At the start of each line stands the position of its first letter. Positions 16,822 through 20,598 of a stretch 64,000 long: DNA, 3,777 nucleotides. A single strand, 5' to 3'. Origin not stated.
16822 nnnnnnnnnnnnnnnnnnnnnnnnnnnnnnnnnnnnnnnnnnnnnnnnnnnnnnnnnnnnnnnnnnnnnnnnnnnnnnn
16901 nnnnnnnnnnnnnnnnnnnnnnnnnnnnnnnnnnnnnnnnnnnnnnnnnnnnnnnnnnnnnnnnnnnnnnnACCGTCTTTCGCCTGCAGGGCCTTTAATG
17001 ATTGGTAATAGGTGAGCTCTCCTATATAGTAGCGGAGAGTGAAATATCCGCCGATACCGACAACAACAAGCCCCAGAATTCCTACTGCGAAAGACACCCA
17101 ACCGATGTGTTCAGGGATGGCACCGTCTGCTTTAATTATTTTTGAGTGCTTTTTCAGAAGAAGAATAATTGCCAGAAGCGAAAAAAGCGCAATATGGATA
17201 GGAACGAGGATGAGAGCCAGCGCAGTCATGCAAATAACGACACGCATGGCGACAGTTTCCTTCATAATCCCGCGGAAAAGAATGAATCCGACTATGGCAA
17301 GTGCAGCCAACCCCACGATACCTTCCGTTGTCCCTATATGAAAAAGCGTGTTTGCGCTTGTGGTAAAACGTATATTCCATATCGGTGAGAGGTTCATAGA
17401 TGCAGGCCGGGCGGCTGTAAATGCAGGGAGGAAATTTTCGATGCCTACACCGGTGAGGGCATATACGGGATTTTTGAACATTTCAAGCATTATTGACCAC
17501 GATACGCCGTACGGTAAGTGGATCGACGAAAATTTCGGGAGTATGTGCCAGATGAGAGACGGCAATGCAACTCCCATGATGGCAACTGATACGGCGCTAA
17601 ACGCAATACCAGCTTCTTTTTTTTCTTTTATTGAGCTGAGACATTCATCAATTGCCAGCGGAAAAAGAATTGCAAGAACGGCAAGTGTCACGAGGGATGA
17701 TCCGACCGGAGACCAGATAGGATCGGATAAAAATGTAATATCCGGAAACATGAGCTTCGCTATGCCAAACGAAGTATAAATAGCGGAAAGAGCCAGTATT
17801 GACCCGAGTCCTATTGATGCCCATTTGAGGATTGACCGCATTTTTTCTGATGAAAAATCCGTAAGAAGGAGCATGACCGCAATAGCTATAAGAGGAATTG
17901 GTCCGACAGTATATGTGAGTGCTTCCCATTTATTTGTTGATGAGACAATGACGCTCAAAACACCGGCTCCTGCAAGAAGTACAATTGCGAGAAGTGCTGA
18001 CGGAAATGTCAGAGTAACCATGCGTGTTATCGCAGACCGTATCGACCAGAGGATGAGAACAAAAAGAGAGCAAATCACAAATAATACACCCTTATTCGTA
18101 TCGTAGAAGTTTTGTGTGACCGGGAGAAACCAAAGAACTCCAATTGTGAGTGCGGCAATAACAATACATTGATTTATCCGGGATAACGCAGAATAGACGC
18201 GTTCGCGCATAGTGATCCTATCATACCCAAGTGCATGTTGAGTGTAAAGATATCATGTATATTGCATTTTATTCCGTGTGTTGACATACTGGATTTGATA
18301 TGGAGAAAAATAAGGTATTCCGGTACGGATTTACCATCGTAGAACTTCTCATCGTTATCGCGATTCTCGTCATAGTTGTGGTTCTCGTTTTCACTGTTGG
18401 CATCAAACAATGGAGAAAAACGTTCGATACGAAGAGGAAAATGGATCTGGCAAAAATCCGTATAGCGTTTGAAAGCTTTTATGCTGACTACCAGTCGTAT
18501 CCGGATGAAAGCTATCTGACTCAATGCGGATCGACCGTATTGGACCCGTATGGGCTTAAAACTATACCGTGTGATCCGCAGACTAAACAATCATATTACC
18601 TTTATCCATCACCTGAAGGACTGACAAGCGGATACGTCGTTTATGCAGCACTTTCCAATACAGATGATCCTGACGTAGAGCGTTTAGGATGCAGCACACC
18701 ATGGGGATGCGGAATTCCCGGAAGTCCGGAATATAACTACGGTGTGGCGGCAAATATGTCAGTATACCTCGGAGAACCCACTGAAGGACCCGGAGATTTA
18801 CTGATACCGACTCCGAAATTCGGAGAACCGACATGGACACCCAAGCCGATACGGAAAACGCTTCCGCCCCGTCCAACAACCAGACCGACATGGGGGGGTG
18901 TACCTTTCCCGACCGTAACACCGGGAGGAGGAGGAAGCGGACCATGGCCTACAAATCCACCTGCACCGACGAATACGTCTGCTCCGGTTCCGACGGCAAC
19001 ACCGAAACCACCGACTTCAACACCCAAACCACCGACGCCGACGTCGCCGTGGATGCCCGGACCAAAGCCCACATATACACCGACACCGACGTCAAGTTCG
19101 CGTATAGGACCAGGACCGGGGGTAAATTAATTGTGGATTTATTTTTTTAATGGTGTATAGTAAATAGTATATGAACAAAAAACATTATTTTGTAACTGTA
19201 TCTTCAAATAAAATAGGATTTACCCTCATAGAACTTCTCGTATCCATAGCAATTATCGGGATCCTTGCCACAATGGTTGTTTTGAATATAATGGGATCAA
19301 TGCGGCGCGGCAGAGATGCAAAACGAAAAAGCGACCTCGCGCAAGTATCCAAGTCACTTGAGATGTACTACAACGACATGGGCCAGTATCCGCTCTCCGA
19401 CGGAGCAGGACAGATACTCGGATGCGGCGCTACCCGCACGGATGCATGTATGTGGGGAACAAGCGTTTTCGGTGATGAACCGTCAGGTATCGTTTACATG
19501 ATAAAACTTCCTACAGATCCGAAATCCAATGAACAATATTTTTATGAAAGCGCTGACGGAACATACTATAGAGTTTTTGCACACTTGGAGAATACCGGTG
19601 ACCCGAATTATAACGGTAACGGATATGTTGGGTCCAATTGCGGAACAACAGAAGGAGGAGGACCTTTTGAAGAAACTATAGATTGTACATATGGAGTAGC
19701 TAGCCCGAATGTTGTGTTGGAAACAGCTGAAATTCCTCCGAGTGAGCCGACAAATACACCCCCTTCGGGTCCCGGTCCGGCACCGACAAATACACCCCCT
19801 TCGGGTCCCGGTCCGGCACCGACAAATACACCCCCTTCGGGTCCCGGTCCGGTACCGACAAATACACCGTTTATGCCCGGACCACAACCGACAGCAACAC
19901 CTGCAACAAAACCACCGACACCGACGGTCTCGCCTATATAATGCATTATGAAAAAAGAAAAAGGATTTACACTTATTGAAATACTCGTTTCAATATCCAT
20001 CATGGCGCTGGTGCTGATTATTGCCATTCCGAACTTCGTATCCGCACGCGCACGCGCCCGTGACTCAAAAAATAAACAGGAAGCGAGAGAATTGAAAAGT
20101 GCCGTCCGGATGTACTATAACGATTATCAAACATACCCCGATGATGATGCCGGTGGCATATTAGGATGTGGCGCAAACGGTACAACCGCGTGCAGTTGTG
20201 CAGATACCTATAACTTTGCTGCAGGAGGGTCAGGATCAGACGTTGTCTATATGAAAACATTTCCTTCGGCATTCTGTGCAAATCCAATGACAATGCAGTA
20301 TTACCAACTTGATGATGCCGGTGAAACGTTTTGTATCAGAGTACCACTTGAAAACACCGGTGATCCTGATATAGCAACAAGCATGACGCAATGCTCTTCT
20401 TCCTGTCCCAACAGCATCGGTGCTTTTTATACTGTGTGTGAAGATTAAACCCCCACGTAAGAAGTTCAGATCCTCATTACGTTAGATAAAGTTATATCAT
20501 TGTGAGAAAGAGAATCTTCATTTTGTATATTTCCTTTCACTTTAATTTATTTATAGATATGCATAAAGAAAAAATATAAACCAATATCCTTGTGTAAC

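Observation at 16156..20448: Three tandem type IV pilins divergent from an O-antigen-ligase/TPR membrane protein: a candidate pilin O-glycosylation module.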

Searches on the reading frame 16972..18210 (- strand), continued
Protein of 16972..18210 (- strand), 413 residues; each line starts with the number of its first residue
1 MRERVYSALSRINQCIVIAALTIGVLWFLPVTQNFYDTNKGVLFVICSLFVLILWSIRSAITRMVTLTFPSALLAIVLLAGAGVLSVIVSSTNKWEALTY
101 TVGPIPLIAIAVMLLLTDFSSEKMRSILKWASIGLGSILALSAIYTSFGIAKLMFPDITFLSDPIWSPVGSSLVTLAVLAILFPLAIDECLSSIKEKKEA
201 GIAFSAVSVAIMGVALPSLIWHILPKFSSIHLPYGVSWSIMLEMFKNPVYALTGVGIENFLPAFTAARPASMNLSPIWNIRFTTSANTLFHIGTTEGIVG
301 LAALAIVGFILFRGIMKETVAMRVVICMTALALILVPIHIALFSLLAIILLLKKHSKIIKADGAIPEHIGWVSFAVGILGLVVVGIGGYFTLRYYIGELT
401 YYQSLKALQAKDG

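Call 86: search_protein_families(library=ncbifam, proteins=[P0128, P0137], max_evalue=0.01)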
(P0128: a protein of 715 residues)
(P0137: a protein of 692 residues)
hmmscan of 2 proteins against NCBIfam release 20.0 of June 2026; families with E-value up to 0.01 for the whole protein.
P0128 (715 aa): 13 families
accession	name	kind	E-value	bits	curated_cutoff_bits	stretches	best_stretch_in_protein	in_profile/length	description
TIGR02552.1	LcrH_SycD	equivalog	6e-08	32.5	104.8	1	574-662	47-134/136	SycD/LcrH family type III secretion system chaperone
NF033920.0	C39_PA2778_fam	equivalog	2e-06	27.4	150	1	531-642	141-253/255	PA2778 family cysteine peptidase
NF040959.1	MamA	equivalog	2.1e-06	27.3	200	1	523-642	45-168/204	magnetosome protein MamA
TIGR02521.1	type_IV_pilW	equivalog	4e-06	26.6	154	1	523-640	48-162/234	type IV pilus biogenesis/stability protein PilW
TIGR00540.1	TPR_hemY_coli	hypoth_equivalog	6.2e-06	25.2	142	1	516-635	266-381/385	heme biosynthesis-associated TPR protein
TIGR03097.1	PEP_O_lig_1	hypoth_equivalog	0.00023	20.2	188.1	1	248-324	277-347/408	putative O-glycosylation ligase, exosortase A system-associated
NF033762.1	social_mot_Tgl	equivalog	0.00047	19.6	225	1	521-639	46-162/252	social motility TPR repeat lipoprotein Tgl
NF047371.1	FlcA_CTERM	equivalog_domain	0.0011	17.5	300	1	565-652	459-546/646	periplasmic flagellar collar protein FlcA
NF040561.1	PrimPol_Msp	equivalog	0.0047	15.5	200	1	561-635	7-81/515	CRISPR-associated primase-polymerase type A1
NF047507.1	TPR_BatC_Lepto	exception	0.0056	16.2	175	1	567-640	14-85/214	TPR repeat-containing protein BatC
NF033758.1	gliding_GltE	equivalog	0.0071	15.4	225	0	524-634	172-277/411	adventurous gliding motility TPR repeat lipoprotein GltE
TIGR03939.1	PGA_TPR_OMP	equivalog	0.0085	14.3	366.65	0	542-637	393-487/800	poly-beta-1,6 N-acetyl-D-glucosamine export porin PgaA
TIGR02917.1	PEP_TPR_lipo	equivalog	0.0094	13.8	312.2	0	495-637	758-895/899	XrtA/PEP-CTERM system TPR-repeat protein PrsT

P0137 (692 aa): 10 families
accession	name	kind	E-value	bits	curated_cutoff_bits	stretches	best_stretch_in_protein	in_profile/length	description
NF033920.0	C39_PA2778_fam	equivalog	3.9e-07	29.7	150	1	484-592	143-253/255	PA2778 family cysteine peptidase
NF047371.1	FlcA_CTERM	equivalog_domain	1.9e-05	23.3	300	1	495-597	443-541/646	periplasmic flagellar collar protein FlcA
NF040959.1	MamA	equivalog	4.3e-05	23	200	1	507-596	83-171/204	magnetosome protein MamA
TIGR02917.1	PEP_TPR_lipo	equivalog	0.00019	19.5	312.2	1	533-631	469-563/899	XrtA/PEP-CTERM system TPR-repeat protein PrsT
TIGR02552.1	LcrH_SycD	equivalog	0.00023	20.9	104.8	1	523-605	46-127/136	SycD/LcrH family type III secretion system chaperone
TIGR00540.1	TPR_hemY_coli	hypoth_equivalog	0.00024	20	142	1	495-588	294-384/385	heme biosynthesis-associated TPR protein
TIGR00990.1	3a0801s09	subfamily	0.00024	19.9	757.25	1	483-591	357-461/615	mitochondrial import receptor subunit TOM70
NF040561.1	PrimPol_Msp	equivalog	0.0015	17.1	200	1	516-627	12-117/515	CRISPR-associated primase-polymerase type A1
TIGR02521.1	type_IV_pilW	equivalog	0.0028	17.2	154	1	483-623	57-194/234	type IV pilus biogenesis/stability protein PilW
NF047507.1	TPR_BatC_Lepto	exception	0.0045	16.5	175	1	482-634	17-163/214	TPR repeat-containing protein BatC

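Call 94: find_homologous_proteins(query=A2, max_evalue=0.001)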
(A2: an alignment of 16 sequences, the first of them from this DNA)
Query A2 (16 sequences) (394 aa, profile of the alignment): 7 proteins with E <= 0.001 among 8000 candidates.
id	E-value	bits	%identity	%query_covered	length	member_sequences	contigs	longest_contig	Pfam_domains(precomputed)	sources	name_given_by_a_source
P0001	7.8e-131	455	100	100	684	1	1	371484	PF14559.13,PF13431.13,PF13414.13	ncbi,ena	-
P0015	4.6e-107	377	31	60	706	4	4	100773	PF14559.13,PF13414.13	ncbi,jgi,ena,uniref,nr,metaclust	ncbi:hypothetical protein A2721_02770 [Candidatus Gottesmanbacteria bacterium RIFCSPHIGHO2_01_FULL_4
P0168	9.1e-50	188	27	79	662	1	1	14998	PF14559.13,PF13431.13,PF13414.13,PF00515.35,PF13424.13,PF13176.13,PF13181.13,PF07719.24,PF13374.13,PF04932.21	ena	-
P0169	6.1e-33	133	20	11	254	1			-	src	-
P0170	1.4e-5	42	31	13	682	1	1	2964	PF14559.13,PF13431.13,PF13371.13,PF13432.13,PF13428.13,PF13181.13,PF07719.24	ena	-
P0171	2.9e-4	38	23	8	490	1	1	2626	PF04932.21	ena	-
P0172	8.4e-4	37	-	-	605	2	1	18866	PF04932.21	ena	-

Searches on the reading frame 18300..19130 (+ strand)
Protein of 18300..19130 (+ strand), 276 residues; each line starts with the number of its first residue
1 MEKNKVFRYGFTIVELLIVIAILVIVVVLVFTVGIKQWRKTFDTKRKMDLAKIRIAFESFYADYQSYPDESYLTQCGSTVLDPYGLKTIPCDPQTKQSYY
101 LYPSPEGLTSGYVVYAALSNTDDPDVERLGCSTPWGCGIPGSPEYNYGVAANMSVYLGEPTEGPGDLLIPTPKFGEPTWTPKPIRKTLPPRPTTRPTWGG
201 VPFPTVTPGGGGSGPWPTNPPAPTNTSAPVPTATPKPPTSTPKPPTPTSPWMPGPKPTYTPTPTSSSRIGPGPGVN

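Call 6: search_protein_families(library=pfam, proteins=[window:18300-19130:+], max_evalue=0.01)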
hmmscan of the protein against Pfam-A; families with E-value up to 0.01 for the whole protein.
window:18300-19130:+ (276 aa): 1 family
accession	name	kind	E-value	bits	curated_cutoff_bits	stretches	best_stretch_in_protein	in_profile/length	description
PF07963.17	N_methyl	-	0.00035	20.5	21.2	1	9-31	5-27/27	Prokaryotic N-terminal methylation motif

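Call 7: search_protein_families(library=ncbifam, proteins=[window:18300-19130:+], max_evalue=0.01)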
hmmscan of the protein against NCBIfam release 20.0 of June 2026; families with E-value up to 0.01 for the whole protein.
window:18300-19130:+ (276 aa): 6 families
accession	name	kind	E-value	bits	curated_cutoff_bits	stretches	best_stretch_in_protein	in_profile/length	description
TIGR01710.1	typeII_sec_gspG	equivalog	1.4e-05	25.1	88.85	1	10-71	2-63/134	type II secretion system major pseudopilin GspG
NF040982.1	ComGD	equivalog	6.4e-05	23.4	70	1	10-48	3-40/139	competence type IV pilus minor pilin ComGD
TIGR02532.1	IV_pilin_GFxxxE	domain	0.00024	20.8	16.3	1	9-30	2-23/24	prepilin-type N-terminal cleavage/methylation domain-containing protein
NF041775.1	typeIV_PilA_Myxo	equivalog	0.0019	18.2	400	1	9-68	11-70/214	type IV pilin protein PilA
TIGR02599.1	TIGR02599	subfamily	0.0068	15.7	256.5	1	10-60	1-52/361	Verru_Chthon cassette protein C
NF007800.0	PRK10506.1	equivalog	0.0076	16.1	158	1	8-51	8-47/163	prepilin peptidase-dependent protein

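Call 93: list_cluster_members(proteins=[P0001, window:18300-19130:+, window:19171-19941:+, window:19948-20448:+])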
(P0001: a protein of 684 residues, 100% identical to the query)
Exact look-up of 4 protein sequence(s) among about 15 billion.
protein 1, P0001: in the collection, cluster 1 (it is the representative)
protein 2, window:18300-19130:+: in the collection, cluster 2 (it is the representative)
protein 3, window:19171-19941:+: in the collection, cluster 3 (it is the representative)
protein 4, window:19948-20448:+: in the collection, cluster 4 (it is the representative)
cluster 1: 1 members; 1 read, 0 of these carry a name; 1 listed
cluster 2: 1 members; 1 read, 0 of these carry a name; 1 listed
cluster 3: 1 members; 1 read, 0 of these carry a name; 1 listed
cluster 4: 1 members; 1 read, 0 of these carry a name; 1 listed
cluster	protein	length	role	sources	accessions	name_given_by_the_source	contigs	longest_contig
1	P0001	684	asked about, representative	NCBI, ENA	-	-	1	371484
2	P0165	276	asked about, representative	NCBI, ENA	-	-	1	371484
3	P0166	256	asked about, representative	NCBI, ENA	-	-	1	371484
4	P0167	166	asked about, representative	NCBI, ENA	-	-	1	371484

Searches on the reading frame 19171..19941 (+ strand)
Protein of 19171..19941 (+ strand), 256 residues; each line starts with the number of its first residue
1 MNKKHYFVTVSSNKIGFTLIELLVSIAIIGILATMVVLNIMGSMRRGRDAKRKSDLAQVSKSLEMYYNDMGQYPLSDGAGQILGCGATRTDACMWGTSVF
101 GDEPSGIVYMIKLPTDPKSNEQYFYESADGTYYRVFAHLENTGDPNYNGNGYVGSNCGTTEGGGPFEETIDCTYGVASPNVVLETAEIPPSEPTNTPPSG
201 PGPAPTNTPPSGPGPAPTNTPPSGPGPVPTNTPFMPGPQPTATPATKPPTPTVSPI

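Call 6: search_protein_families(library=pfam, proteins=[window:19171-19941:+], max_evalue=0.01)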
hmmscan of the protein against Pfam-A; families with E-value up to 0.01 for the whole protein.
window:19171-19941:+ (256 aa): 2 families
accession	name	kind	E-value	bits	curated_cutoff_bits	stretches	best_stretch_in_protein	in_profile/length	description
PF07963.17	N_methyl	-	5.7e-08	32.5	21.2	1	13-36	3-26/27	Prokaryotic N-terminal methylation motif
PF08334.16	T2SSG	-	0.00027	21.4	21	1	39-126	1-77/108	Type II secretion system (T2SS), protein G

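Call 7: search_protein_families(library=ncbifam, proteins=[window:19171-19941:+], max_evalue=0.01)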
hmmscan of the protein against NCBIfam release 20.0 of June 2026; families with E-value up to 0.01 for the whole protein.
window:19171-19941:+ (256 aa): 12 families
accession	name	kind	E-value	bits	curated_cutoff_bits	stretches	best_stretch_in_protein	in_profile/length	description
TIGR01710.1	typeII_sec_gspG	equivalog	4.2e-14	52.7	88.85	1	16-128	2-104/134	type II secretion system major pseudopilin GspG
NF041013.1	T4P_ComGE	equivalog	5.1e-07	29.7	49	1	15-61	4-50/83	competence type IV pilus minor pilin ComGE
TIGR01708.2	typeII_sec_gspH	equivalog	1.4e-06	28.4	80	1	16-46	3-33/169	type II secretion system minor pseudopilin GspH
NF041775.1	typeIV_PilA_Myxo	equivalog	2.9e-06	27.4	400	1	14-72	10-68/214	type IV pilin protein PilA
TIGR02532.1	IV_pilin_GFxxxE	domain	5.5e-06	26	16.3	1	16-36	3-23/24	prepilin-type N-terminal cleavage/methylation domain-containing protein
TIGR01707.1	gspI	equivalog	7.7e-05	23.1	44.35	1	16-77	1-61/101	type II secretion system minor pseudopilin GspI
TIGR02599.1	TIGR02599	subfamily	0.00045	19.6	256.5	1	16-46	1-30/361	Verru_Chthon cassette protein C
NF040999.1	pilin_ComGC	equivalog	0.001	19.2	75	1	16-47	3-34/84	competence type IV pilus major pilin ComGC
NF007862.0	PRK10574.1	equivalog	0.0012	19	138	1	13-37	3-27/145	prepilin peptidase-dependent pilin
TIGR02596.1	TIGR02596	subfamily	0.0015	18.6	70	1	17-48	1-32/196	Verru_Chthon cassette protein D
TIGR01711.1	gspJ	equivalog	0.0035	17.2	64.85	1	16-72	2-59/192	type II secretion system minor pseudopilin GspJ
NF038304.1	EPS_HpsC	equivalog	0.0097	15.5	200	0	10-54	16-62/318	hormogonium polysaccharide secretion pseudopilin HpsC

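Call 102: find_related_loci(query=A6, collection=metagenome_contigs, flank=6000)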
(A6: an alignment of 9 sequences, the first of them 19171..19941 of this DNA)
Query A6 (256 aa) in metagenome_contigs; peptide patterns used: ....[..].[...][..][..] (x = any residue, [..] = any of these).
600 stretches matched a pattern (row limit reached: there are more); 236 encode a relative of the query (tblastn E <= 1e-3); the best 80 are kept; 80 distinct loci.
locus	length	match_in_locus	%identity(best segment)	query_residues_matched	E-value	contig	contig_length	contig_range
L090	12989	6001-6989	38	16-181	3e-25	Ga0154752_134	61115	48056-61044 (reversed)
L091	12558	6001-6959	40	1-181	1e-37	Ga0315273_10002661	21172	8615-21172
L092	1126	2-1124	51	14-147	1e-20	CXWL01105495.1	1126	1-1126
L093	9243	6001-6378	42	14-142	3e-20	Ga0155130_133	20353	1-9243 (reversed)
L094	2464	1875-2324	41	5-157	1e-19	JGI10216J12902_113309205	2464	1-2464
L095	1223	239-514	38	9-125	2e-18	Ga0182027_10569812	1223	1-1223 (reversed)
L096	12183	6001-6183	57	14-74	1e-17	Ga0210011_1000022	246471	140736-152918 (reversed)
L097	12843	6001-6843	36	14-179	1e-17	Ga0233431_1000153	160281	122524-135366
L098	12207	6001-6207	48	14-82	1e-16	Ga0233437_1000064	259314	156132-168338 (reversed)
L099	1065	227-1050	37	4-155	5e-17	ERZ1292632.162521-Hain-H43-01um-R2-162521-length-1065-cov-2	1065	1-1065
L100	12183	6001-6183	52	14-74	5e-16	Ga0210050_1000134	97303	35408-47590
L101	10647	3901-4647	56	12-74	5e-16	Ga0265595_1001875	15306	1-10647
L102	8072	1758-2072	41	16-125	8e-16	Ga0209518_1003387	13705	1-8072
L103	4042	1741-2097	34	9-137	3e-13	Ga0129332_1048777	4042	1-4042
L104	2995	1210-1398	44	16-78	4e-13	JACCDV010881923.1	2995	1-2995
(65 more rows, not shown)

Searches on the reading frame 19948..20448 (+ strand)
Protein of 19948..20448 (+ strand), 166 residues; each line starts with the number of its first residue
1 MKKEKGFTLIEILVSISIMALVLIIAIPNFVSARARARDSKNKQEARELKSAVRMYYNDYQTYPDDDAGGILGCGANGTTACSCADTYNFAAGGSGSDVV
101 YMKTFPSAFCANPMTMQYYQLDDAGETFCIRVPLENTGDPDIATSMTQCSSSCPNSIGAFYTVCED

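Call 6: search_protein_families(library=pfam, proteins=[window:19948-20448:+], max_evalue=0.01)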
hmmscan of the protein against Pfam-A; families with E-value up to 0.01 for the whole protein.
window:19948-20448:+ (166 aa): 1 family
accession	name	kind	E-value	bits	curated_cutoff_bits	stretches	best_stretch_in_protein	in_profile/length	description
PF07963.17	N_methyl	-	9.5e-09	34.9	21.2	1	1-27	1-27/27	Prokaryotic N-terminal methylation motif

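Call 7: search_protein_families(library=ncbifam, proteins=[window:19948-20448:+], max_evalue=0.01)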
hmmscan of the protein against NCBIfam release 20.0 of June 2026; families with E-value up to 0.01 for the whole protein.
window:19948-20448:+ (166 aa): 16 families
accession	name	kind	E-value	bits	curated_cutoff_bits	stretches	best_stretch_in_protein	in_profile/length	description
TIGR01710.1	typeII_sec_gspG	equivalog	2.2e-10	40.7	88.85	1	5-69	1-65/134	type II secretion system major pseudopilin GspG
NF041775.1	typeIV_PilA_Myxo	equivalog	2.2e-09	37.6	400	1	3-63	9-69/214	type IV pilin protein PilA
NF041013.1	T4P_ComGE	equivalog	1.1e-08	35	49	1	2-47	1-46/83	competence type IV pilus minor pilin ComGE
NF040999.1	pilin_ComGC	equivalog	1.5e-07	31.5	75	1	4-61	1-58/84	competence type IV pilus major pilin ComGC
TIGR02532.1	IV_pilin_GFxxxE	domain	9e-06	25.3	16.3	1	5-27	2-24/24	prepilin-type N-terminal cleavage/methylation domain-containing protein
NF007862.0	PRK10574.1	equivalog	1.3e-05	25.4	138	1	1-55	1-55/145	prepilin peptidase-dependent pilin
NF041002.1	pilin_ComGF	equivalog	0.00011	22.4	80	1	4-45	1-42/139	competence type IV pilus minor pilin ComGF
NF007800.0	PRK10506.1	equivalog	0.00013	21.8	158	1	1-55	5-59/163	prepilin peptidase-dependent protein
TIGR02599.1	TIGR02599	subfamily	0.00019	20.8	256.5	1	6-48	1-44/361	Verru_Chthon cassette protein C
TIGR01708.2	typeII_sec_gspH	equivalog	0.00026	21.1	80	1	4-54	1-48/169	type II secretion system minor pseudopilin GspH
TIGR01707.1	gspI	equivalog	0.00035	21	44.35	1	6-30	1-25/101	type II secretion system minor pseudopilin GspI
TIGR01711.1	gspJ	equivalog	0.0018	18.1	64.85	1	5-57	1-54/192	type II secretion system minor pseudopilin GspJ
TIGR02596.1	TIGR02596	subfamily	0.0022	18.1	70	1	7-52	1-47/196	Verru_Chthon cassette protein D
NF040982.1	ComGD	equivalog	0.0028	18.1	70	1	4-33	1-29/139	competence type IV pilus minor pilin ComGD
NF038304.1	EPS_HpsC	equivalog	0.0048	16.5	200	1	2-31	18-46/318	hormogonium polysaccharide secretion pseudopilin HpsC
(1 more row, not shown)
